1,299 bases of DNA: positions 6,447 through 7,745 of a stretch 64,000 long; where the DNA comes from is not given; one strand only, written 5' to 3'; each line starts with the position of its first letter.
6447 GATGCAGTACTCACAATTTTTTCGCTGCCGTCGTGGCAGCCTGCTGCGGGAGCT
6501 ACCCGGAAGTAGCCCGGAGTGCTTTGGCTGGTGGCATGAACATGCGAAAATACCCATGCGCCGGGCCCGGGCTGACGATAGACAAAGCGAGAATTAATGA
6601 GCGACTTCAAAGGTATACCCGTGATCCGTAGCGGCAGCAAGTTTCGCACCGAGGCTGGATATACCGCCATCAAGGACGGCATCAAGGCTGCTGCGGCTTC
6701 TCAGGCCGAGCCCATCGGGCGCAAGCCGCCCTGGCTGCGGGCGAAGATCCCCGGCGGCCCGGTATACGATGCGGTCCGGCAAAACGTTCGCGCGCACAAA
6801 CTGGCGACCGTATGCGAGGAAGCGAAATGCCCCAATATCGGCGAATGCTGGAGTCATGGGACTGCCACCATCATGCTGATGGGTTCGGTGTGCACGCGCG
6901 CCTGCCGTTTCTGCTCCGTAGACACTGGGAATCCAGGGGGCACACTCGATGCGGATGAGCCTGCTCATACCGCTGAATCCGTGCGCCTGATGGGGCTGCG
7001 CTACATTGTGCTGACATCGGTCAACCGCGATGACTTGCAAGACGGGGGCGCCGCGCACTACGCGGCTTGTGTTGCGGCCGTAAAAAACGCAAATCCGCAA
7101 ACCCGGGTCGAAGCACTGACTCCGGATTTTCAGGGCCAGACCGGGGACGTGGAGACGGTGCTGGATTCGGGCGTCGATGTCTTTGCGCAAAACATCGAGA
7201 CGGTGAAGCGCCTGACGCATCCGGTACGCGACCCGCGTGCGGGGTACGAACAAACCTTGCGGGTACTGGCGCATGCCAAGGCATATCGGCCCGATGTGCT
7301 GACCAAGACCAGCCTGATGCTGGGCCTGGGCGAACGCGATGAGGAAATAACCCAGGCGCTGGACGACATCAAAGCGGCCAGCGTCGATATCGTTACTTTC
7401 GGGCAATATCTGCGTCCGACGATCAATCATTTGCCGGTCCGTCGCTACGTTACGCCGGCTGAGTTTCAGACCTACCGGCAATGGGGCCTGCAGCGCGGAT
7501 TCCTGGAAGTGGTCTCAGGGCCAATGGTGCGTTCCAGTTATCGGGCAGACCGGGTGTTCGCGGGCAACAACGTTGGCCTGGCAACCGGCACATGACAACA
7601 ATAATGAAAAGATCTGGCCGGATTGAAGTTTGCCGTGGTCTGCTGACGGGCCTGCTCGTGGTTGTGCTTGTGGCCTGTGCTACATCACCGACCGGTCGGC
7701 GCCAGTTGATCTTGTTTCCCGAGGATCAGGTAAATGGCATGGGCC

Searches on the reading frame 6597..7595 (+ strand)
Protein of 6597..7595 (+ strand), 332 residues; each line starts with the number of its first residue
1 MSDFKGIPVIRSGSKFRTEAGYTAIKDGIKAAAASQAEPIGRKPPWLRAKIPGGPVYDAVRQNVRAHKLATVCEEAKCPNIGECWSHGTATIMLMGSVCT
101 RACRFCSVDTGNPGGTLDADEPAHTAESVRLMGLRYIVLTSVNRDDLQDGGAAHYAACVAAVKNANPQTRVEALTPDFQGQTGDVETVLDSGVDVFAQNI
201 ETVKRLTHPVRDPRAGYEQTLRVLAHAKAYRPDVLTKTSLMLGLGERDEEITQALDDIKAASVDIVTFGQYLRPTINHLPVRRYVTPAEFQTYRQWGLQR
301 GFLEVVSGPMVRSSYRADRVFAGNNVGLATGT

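Call 52: search_protein_families(library=pfam, proteins=[window:6597-7595:+], max_evalue=0.00001)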
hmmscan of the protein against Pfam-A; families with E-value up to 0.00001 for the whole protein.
window:6597-7595:+ (332 aa): 2 families
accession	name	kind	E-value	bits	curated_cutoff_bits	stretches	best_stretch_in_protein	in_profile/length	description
PF04055.27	Radical_SAM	-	6.9e-19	69.1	29.5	1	95-258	3-166/166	Radical SAM superfamily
PF16881.10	LIAS_N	-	7.7e-09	36.4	27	1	40-78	58-96/96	N-terminal domain of lipoyl synthase of Radical_SAM family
